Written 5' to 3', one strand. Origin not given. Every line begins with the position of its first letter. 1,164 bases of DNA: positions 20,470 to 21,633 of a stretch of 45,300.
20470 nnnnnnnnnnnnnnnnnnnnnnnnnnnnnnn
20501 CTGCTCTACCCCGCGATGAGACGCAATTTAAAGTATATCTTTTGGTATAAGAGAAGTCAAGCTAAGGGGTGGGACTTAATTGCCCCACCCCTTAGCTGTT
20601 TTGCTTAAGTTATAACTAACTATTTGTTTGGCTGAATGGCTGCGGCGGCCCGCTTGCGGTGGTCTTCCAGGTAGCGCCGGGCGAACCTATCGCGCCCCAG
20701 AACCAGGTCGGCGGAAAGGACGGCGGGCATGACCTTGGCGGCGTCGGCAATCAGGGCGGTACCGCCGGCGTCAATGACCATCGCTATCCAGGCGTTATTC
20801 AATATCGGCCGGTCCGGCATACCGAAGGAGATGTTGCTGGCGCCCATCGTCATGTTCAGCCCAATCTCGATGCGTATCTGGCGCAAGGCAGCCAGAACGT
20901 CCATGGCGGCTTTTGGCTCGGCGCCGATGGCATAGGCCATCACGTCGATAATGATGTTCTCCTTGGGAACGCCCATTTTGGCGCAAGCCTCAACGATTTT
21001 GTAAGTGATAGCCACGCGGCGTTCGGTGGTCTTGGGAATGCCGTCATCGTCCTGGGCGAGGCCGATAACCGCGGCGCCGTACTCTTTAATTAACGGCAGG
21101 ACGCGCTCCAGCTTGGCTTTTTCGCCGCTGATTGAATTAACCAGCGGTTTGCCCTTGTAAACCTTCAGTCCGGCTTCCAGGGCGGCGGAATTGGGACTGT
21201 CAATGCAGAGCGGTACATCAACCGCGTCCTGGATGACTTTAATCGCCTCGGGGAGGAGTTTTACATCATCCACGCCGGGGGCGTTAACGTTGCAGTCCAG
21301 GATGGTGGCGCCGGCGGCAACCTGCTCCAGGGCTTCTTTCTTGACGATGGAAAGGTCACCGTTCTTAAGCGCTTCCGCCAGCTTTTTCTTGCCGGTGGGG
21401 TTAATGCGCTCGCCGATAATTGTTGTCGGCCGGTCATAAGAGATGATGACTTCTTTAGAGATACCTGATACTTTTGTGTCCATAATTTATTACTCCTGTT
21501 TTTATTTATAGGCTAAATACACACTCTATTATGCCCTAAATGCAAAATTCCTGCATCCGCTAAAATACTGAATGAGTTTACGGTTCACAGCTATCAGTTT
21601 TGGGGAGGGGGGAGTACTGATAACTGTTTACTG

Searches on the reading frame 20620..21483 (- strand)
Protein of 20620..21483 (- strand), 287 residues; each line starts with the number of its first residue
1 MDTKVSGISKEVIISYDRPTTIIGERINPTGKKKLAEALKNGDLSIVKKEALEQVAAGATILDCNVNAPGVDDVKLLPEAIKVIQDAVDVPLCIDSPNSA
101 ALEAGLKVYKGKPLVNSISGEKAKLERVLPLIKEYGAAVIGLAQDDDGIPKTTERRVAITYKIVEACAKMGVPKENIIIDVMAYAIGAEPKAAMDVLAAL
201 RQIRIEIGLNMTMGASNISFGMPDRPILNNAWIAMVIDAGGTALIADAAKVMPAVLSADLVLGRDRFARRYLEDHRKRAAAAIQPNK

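Call 28: search_protein_families(library=pfam, proteins=[window:20620-21483:-], max_evalue=0.001)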
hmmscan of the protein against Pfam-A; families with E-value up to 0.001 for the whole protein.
window:20620-21483:- (287 aa): 2 families
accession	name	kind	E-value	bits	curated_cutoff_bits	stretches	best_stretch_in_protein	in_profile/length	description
PF00809.28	Pterin_bind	-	7e-29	101.6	25.5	1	24-243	1-240/244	Pterin binding enzyme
PF03599.22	CdhD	-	2.3e-09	37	24.8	1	72-206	80-201/387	CO dehydrogenase/acetyl-CoA synthase delta subunit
